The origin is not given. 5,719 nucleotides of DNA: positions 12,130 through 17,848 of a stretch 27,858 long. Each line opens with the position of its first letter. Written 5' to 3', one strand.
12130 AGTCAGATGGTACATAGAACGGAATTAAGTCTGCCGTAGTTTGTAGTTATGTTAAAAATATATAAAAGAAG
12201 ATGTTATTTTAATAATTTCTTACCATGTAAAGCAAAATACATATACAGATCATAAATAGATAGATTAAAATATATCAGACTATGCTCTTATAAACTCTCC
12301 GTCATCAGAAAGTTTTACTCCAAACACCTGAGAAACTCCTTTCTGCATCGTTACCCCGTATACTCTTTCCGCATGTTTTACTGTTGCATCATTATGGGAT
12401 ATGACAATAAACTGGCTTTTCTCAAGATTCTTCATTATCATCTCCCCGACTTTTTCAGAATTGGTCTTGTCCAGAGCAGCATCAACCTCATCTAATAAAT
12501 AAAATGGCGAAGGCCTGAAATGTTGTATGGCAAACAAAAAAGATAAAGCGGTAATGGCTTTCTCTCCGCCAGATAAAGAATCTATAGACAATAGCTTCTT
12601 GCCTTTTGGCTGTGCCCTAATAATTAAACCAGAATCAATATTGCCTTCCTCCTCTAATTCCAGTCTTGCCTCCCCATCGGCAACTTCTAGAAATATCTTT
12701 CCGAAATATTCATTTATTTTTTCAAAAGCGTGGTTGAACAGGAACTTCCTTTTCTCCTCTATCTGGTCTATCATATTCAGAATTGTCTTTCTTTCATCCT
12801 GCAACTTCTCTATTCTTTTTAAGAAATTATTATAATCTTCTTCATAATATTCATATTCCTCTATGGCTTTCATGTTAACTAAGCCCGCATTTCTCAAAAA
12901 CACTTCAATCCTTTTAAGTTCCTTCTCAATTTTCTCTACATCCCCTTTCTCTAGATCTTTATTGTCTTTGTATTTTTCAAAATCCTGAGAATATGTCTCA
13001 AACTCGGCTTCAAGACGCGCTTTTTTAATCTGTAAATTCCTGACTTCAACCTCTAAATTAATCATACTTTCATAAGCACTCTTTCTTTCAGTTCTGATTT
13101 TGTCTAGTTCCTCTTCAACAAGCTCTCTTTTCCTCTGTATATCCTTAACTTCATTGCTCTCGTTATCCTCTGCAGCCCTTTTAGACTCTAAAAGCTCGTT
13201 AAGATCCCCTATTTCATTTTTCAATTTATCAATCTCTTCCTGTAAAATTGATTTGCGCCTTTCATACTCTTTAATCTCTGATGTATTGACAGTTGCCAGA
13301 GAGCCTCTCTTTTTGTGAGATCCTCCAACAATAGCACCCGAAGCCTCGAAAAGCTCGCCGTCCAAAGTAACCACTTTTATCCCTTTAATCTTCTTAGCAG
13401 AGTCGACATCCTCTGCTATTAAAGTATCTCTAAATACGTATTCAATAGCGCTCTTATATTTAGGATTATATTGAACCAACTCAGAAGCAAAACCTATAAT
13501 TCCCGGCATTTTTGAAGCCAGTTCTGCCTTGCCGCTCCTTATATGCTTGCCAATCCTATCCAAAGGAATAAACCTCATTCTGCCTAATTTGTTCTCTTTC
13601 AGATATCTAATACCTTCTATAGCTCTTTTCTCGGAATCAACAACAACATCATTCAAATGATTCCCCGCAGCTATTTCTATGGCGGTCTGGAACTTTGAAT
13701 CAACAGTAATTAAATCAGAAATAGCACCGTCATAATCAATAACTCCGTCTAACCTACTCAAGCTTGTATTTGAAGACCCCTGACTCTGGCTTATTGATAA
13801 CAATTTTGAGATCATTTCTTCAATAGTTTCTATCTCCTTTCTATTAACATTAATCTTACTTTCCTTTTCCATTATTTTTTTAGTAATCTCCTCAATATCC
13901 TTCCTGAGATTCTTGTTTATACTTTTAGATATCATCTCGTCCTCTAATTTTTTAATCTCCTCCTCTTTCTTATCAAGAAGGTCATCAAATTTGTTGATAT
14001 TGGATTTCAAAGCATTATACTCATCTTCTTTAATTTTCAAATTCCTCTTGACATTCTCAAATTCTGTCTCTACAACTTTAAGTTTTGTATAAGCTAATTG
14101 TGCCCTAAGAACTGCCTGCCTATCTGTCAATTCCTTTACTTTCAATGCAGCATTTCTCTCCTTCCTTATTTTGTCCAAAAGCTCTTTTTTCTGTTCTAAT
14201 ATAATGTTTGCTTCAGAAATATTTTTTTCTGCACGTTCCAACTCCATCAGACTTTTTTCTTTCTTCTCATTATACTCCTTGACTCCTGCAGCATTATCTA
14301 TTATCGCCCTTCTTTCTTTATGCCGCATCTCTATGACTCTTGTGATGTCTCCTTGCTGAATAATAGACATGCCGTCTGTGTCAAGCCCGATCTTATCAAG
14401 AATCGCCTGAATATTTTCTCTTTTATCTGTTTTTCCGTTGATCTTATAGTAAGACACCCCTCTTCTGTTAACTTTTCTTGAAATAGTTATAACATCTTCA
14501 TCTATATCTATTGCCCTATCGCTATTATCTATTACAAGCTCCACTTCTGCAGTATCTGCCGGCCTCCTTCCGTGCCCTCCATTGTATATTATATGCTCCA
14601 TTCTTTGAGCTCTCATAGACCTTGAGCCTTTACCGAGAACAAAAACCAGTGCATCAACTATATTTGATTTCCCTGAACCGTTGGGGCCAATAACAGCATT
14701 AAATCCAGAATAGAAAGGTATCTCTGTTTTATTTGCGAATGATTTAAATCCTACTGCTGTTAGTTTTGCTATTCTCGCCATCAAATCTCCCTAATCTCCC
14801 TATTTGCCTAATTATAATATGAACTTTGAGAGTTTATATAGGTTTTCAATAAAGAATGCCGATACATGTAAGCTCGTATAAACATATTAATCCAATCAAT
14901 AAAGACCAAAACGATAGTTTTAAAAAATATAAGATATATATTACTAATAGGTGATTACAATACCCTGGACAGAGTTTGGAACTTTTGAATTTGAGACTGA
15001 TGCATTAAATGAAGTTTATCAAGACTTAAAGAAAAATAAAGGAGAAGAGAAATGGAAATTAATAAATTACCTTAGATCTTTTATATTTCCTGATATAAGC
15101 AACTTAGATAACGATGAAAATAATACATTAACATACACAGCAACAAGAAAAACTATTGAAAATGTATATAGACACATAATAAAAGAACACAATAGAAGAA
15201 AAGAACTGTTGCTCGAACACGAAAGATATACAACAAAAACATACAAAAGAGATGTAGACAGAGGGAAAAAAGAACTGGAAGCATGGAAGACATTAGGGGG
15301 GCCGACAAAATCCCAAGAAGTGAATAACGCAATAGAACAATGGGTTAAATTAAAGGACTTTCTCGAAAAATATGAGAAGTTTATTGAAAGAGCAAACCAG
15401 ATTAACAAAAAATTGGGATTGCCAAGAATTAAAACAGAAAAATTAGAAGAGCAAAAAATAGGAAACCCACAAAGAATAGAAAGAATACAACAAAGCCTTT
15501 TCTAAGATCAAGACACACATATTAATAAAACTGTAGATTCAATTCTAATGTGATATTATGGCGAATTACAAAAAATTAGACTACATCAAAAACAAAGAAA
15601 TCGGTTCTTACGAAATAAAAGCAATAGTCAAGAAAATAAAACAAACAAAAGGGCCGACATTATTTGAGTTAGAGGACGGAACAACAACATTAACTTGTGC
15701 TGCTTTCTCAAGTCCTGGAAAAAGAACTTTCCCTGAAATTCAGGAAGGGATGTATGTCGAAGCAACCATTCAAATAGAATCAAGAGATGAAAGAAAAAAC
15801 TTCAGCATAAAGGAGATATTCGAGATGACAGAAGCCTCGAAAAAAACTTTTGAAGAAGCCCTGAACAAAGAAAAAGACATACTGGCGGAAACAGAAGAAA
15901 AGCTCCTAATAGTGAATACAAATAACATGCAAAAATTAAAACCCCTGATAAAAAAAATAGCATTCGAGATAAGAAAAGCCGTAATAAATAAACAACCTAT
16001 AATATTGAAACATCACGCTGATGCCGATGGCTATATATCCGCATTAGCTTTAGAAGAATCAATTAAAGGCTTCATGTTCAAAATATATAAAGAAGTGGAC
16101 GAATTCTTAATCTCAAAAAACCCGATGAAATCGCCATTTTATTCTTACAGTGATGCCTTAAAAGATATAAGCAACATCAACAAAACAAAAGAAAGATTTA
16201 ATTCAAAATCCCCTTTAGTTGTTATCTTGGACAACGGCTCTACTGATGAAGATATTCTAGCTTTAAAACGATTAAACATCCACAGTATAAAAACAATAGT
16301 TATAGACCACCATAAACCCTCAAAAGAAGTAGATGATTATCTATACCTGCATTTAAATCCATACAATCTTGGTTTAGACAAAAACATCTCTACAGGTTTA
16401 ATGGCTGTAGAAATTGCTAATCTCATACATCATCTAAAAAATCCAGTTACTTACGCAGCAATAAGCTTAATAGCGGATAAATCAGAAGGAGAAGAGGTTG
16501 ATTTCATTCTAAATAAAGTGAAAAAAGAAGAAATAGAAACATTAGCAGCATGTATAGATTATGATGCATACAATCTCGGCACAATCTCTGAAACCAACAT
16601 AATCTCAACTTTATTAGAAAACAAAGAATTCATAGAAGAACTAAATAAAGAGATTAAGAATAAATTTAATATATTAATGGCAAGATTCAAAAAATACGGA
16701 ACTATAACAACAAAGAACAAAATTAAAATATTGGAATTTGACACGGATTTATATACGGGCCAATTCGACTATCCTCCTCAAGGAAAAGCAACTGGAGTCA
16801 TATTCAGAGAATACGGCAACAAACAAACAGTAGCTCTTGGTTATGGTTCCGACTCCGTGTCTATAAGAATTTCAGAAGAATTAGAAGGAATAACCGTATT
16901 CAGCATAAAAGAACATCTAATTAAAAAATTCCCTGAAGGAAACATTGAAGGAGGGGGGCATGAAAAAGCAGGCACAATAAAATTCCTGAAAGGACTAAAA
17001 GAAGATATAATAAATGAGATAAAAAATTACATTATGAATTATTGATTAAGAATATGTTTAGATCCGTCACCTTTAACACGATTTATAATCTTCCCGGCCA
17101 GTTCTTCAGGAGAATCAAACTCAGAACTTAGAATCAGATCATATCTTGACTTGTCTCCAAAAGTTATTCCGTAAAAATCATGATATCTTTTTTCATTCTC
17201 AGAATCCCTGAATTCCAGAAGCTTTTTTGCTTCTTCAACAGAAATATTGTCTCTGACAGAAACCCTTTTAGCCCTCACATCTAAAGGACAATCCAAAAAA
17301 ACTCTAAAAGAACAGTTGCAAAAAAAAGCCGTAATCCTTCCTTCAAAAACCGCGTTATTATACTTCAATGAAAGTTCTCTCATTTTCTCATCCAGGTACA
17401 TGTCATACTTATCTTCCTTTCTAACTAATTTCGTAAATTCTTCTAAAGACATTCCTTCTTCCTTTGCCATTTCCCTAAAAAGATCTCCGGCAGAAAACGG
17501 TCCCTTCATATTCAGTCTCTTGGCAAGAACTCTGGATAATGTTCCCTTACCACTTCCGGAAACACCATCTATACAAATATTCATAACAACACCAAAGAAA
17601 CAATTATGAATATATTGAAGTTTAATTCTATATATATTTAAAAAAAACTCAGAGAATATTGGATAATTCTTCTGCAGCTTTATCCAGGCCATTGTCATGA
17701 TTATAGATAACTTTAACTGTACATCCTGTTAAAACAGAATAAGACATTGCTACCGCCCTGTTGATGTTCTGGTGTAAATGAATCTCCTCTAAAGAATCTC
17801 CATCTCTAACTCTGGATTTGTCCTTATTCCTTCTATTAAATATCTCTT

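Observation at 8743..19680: Identical promoter architecture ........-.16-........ upstream of three DNA-maintenance genes: candidate archaeal regulon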

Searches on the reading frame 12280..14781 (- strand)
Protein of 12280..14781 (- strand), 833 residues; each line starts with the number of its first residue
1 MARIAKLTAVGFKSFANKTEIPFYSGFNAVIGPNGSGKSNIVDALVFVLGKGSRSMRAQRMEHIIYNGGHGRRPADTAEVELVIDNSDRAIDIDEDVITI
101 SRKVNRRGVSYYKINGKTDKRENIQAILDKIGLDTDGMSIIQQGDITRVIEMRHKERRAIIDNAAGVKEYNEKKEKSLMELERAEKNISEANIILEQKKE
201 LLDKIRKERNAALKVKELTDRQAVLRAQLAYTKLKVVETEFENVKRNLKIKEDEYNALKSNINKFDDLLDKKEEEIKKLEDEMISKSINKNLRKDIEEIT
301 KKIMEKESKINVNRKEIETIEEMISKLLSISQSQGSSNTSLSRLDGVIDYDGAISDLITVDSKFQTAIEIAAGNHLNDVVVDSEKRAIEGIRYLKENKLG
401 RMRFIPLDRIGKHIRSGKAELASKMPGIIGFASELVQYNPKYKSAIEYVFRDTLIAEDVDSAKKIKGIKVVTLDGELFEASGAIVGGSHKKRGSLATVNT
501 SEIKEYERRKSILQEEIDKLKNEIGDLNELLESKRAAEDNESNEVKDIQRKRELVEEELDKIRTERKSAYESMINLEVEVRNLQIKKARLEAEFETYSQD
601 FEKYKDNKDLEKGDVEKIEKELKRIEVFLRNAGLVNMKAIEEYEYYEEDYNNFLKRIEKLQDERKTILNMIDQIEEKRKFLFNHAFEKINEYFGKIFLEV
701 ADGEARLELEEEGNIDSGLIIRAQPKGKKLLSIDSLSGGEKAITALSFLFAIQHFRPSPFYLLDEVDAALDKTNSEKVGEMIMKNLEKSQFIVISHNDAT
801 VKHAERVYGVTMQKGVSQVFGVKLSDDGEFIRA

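Call 10: search_protein_families(library=pfam, proteins=[window:12280-14781:-])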
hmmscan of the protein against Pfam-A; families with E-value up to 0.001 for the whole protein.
window:12280-14781:- (833 aa): 7 families
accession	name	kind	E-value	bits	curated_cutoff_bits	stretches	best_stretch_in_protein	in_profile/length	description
PF02463.25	SMC_N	-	1.9e-67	227.4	40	1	4-817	2-219/220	RecF/RecN/SMC N terminal domain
PF06470.18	SMC_hinge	-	7.2e-30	104.2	22.5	1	352-465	6-115/116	SMC proteins Flexible Hinge Domain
PF13304.12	AAA_21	-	3.1e-13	50.9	27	2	27-50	1-24/304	AAA domain, putative AbiEii toxin, Type IV TA system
PF13476.12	AAA_23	-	4.2e-11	44.3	27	1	6-310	1-200/201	AAA domain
PF13175.12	AAA_15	-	9.5e-10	39.1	32.1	1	4-355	3-266/374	AAA ATPase domain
PF13555.12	AAA_29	-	9.8e-06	25.7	27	1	14-49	11-46/61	P-loop containing region of AAA domain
PF02090.21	SPAM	-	0.00024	21.5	35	1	499-603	17-121/142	Salmonella surface presentation of antigen gene type M protein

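Call 38: find_homologous_proteins(query=window:12280-14781:-, max_evalue=1e-100)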
Query window:12280-14781:- (833 aa): 495 proteins with E <= 1e-100 among 8000 candidates; the best 120 are listed.
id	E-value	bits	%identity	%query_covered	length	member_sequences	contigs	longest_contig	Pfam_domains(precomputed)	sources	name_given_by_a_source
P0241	0.0e+0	1750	100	100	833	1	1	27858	PF13175.13,PF06470.19,PF13476.13,PF13555.13,PF02463.26,PF13304.13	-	-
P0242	2.5e-280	950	54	100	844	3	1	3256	PF06470.19,PF13476.13,PF02463.26,PF13304.13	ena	-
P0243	3.2e-274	930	53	100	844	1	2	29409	PF13175.13,PF06470.19,PF13476.13,PF02463.26,PF13304.13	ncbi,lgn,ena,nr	ncbi:MAG: chromosome segregation protein SMC [Candidatus Aenigmarchaeota archaeon]|nr:chromosome seg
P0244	1.2e-267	909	53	100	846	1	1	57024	PF13175.13,PF06470.19,PF13476.13,PF13555.13,PF02463.26,PF13304.13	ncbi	-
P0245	1.3e-267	908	53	99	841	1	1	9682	PF13175.13,PF06470.19,PF13476.13,PF13555.13,PF02463.26,PF13304.13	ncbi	-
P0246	8.0e-264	896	52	99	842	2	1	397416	PF13175.13,PF06470.19,PF13476.13,PF13555.13,PF02463.26,PF13304.13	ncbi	-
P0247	6.5e-262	890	52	100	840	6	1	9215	PF13175.13,PF06470.19,PF13476.13,PF13555.13,PF02463.26,PF13304.13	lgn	-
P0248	7.1e-261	886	52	100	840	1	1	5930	PF13175.13,PF06470.19,PF13476.13,PF13555.13,PF02463.26,PF13304.13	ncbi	-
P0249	9.3e-260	882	51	99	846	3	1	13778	PF13175.13,PF06470.19,PF13476.13,PF02463.26,PF13304.13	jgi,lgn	-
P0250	2.0e-259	881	52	100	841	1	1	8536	PF13175.13,PF06470.19,PF13476.13,PF13555.13,PF02463.26,PF24161.2,PF13304.13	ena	-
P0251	4.3e-259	880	50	100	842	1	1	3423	PF06470.19,PF13476.13,PF02463.26,PF13304.13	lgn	-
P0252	6.3e-259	880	51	99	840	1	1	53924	PF13175.13,PF06470.19,PF13476.13,PF13555.13,PF02463.26,PF13304.13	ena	-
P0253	9.7e-259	879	50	100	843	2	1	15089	PF13175.13,PF06470.19,PF13476.13,PF13555.13,PF02463.26,PF13304.13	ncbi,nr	ncbi:MAG: chromosome segregation protein SMC [Candidatus Aenigmarchaeota archaeon]|nr:chromosome seg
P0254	4.8e-258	877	50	100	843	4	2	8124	PF13175.13,PF06470.19,PF13476.13,PF02463.26,PF13304.13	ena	-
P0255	5.8e-258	877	51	100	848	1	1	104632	PF13175.13,PF06470.19,PF13476.13,PF13555.13,PF02463.26,PF13166.13,PF13304.13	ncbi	-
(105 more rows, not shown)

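Call 39: find_encoding_contigs(protein=P0243, flank=10000, max_places=3)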
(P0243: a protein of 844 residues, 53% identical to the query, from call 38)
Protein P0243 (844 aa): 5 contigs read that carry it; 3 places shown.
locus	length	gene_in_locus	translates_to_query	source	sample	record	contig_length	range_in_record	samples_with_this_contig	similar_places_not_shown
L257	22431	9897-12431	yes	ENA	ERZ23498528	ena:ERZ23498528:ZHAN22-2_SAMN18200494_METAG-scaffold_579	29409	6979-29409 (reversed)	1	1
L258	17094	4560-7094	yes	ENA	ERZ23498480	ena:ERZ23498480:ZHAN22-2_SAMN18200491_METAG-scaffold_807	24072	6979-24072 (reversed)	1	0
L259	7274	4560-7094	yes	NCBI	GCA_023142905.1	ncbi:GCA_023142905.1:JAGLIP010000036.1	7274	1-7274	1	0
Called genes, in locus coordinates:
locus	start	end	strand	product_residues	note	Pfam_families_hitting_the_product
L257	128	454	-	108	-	PF01906:YbjQ_1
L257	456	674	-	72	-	-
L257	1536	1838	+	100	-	-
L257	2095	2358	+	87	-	-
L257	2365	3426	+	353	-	PF13353:Fer4_12 (weak), PF04055:Radical_SAM, PF13186:SPASM (weak)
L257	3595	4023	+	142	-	-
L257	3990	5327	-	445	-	PF00723:Glyco_hydro_15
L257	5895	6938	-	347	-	PF16268:DUF4921 (faint)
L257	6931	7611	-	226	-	PF00121:TIM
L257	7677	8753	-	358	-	PF00723:Glyco_hydro_15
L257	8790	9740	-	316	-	PF01478:Peptidase_A24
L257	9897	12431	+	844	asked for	PF02463:SMC_N, PF13175:AAA_15 (weak), PF13304:AAA_21 (weak), PF13476:AAA_23, PF06470:SMC_hinge, PF13304:AAA_21 (weak)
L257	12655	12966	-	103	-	-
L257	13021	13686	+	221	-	-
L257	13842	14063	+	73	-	-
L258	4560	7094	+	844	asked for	PF02463:SMC_N, PF13175:AAA_15 (weak), PF13304:AAA_21 (weak), PF13476:AAA_23, PF06470:SMC_hinge, PF13304:AAA_21 (weak)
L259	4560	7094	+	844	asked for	PF02463:SMC_N, PF13175:AAA_15 (weak), PF13304:AAA_21 (weak), PF13476:AAA_23, PF06470:SMC_hinge, PF13304:AAA_21 (weak)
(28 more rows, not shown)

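Call 40: find_encoding_contigs(protein=P0242, flank=10000, max_places=3)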
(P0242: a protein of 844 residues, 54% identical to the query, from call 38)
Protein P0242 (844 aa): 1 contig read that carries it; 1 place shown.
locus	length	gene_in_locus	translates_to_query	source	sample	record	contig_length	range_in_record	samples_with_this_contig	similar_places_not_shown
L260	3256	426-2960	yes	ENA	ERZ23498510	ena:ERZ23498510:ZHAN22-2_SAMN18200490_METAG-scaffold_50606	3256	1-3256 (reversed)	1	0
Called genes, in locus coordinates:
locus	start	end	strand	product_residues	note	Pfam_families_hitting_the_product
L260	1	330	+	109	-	?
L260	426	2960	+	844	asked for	PF02463:SMC_N, PF13304:AAA_21 (weak), PF13476:AAA_23, PF06470:SMC_hinge, PF13304:AAA_21 (weak)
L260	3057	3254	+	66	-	?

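Call 48: find_encoding_contigs(protein=P0244, flank=10000, max_places=2)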
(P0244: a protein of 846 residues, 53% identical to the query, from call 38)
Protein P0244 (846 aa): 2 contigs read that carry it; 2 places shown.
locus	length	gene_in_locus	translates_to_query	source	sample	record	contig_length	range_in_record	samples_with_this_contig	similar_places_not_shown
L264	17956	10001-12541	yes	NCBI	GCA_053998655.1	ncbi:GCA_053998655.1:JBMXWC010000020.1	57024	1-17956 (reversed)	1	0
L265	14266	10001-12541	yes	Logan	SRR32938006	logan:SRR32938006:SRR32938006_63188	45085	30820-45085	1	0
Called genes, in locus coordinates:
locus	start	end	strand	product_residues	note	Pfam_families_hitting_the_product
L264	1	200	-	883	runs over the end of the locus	PF00690:Cation_ATPase_N, PF00122:E1-E2_ATPase, PF13246:Cation_ATPase, PF00702:Hydrolase, PF00689:Cation_ATPase_C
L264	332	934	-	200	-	PF00069:Pkinase, PF06293:Kdo (faint), PF07714:PK_Tyr_Ser-Thr (weak), PF01163:RIO1, PF06176:WaaY (faint), PF01636:APH (weak), PF03109:ABC1 (weak)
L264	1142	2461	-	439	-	-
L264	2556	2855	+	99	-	-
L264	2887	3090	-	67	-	PF00125:Histone, PF00808:CBFD_NFYB_HMF, PF02969:TAF (weak), PF15630:CENP-S, PF02291:TFIID-31kDa (weak)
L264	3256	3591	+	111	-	PF03091:CutA1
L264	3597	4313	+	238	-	-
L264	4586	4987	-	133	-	-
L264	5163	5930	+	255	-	PF05362:Lon_C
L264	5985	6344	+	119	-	PF01893:UPF0058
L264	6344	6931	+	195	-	PF18306:LDcluster4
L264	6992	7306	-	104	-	-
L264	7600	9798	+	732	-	PF00009:GTP_EFTU, PF22042:EF-G_D2, PF03144:GTP_EFTU_D2, PF14492:EFG_III, PF03764:EFG_IV, PF00679:EFG_C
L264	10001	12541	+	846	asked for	PF02463:SMC_N, PF13175:AAA_15, PF13304:AAA_21 (weak), PF13476:AAA_23, PF13555:AAA_29 (weak), PF06470:SMC_hinge, PF02463:SMC_N, PF13304:AAA_21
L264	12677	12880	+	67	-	PF04703:FaeA (weak), PF13412:HTH_24 (weak), PF01022:HTH_5 (weak)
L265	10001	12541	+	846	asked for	PF02463:SMC_N, PF13175:AAA_15, PF13304:AAA_21 (weak), PF13476:AAA_23, PF13555:AAA_29 (weak), PF06470:SMC_hinge, PF02463:SMC_N, PF13304:AAA_21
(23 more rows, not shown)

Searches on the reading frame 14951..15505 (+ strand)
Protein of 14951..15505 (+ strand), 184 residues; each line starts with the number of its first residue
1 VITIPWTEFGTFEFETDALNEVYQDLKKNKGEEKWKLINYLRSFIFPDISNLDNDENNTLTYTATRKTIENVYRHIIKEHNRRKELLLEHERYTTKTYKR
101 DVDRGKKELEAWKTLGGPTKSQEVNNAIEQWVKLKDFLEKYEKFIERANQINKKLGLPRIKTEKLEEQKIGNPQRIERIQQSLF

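Call 10: search_protein_families(library=pfam, proteins=[window:14951-15505:+])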
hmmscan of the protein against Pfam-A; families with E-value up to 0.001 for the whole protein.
window:14951-15505:+ (184 aa): 0 families

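Call 30: search_protein_families(library=ncbifam, proteins=[window:14951-15505:+], max_evalue=0.01)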
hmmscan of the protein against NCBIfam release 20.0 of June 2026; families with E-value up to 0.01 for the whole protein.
window:14951-15505:+ (184 aa): 0 families

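Call 62: search_solved_structures(query=window:14951-15505:+, max_evalue=1)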
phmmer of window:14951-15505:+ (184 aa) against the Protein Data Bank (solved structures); distinct sequences matched with E-value up to 1: 3.
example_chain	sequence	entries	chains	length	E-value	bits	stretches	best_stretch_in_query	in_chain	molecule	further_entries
2kkv_A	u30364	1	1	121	0.13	15.2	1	9-83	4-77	Integrase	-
9qwr_A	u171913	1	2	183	0.26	14.2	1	82-159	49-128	MICOS complex subunit MIC60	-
6vlp_A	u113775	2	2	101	0.5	13.2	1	68-138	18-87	Hop1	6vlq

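Call 68: predict_structure(protein=window:14951-15505:+)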
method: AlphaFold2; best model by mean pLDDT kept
length: 184 residues; sequences in the alignment: 1
mean_pLDDT: 51.2   pTM: 0.43
mean pLDDT of the five models: 51.2, 46.2, 45.4, 44.3, 39.1
residues with pLDDT >= 90: 0; 70-90: 3; 50-70: 97; < 50: 84
segments of 3 or more residues with pLDDT < 50: 1-26, 32-34, 43-45, 47-64, 164-184
pLDDT, mean of each block of 10 residues (from residue 1): 39 36 49 50 47 43 50 60 62 51 54 53 55 60 64 65 48 42 36
secondary structure, 60 per line:
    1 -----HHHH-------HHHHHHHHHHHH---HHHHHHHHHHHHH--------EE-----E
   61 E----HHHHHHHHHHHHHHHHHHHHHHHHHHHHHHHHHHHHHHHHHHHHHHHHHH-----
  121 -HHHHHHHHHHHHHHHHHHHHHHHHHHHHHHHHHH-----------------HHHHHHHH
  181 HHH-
elements in order: H6-9 H17-28 H32-44 H66-115 H122-155 H173-183

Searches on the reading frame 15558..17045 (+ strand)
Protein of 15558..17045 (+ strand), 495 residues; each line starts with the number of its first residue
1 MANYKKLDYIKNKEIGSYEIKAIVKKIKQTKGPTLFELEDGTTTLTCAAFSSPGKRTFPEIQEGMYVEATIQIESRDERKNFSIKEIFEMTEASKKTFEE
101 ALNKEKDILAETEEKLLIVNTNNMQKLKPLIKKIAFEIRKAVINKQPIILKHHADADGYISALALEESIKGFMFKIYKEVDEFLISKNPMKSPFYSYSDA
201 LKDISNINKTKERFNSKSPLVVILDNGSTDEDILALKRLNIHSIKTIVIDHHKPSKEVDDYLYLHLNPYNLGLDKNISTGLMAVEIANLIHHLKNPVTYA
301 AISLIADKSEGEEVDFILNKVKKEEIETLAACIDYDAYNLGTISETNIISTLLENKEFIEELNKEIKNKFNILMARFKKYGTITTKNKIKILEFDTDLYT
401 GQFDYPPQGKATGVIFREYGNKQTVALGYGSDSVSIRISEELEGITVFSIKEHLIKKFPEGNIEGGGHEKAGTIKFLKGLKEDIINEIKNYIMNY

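Call 10: search_protein_families(library=pfam, proteins=[window:15558-17045:+])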
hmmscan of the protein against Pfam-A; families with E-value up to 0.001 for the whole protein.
window:15558-17045:+ (495 aa): 2 families
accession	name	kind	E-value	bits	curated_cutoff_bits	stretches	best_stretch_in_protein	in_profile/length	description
PF01368.27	DHH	-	1e-09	39.2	28.1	1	149-290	4-104/125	DHH family, N-terminal domain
PF01336.31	tRNA_anti-codon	-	1.5e-06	28.5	27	1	20-87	3-72/75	OB-fold nucleic acid binding domain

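Call 30: search_protein_families(library=ncbifam, proteins=[window:15558-17045:+], max_evalue=0.01)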
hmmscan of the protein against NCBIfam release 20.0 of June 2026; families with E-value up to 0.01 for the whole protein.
window:15558-17045:+ (495 aa): 5 families
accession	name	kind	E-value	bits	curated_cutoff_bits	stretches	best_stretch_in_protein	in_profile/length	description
NF053577.1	HAN_nuclease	equivalog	2.2e-86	290.7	840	1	14-490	103-599/612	Hef-associated nuclease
NF053576.1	RecJ_archaeal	equivalog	9e-08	31.4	360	1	138-307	4-149/452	RecJ family nuclease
TIGR00644.1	recJ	equivalog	4.9e-07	28.4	396.9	1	117-260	24-152/546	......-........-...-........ exonuclease RecJ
NF040701.1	RecJ_Meth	equivalog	7.4e-06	25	550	1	211-307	51-147/449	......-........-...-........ exonuclease RecJ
TIGR00237.1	xseA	equivalog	0.00033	19.9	180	1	10-111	13-114/389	exodeoxyribonuclease VII large subunit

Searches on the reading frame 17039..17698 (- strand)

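Call 77: search_protein_families(library=pfam, proteins=[window:17039-17698:-], max_evalue=0.001)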
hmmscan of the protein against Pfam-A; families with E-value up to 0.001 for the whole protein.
window:17039-17698:- (219 aa): 5 families
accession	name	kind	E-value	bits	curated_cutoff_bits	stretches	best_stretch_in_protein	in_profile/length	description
PF13189.12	Cytidylate_kin2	-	1.7e-23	84.2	28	1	40-192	1-174/176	Cytidylate kinase-like family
PF13238.12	AAA_18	-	4.9e-15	56.5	29.4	1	41-157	1-119/128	AAA domain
PF13207.12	AAA_17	-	6.9e-11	43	27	1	45-123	2-81/136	AAA domain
PF02224.24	Cytidylate_kin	-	3e-10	40.6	26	1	41-78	1-37/211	Cytidylate kinase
PF00406.28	ADK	-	0.00054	20.6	26.8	0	45-84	3-41/151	Adenylate kinase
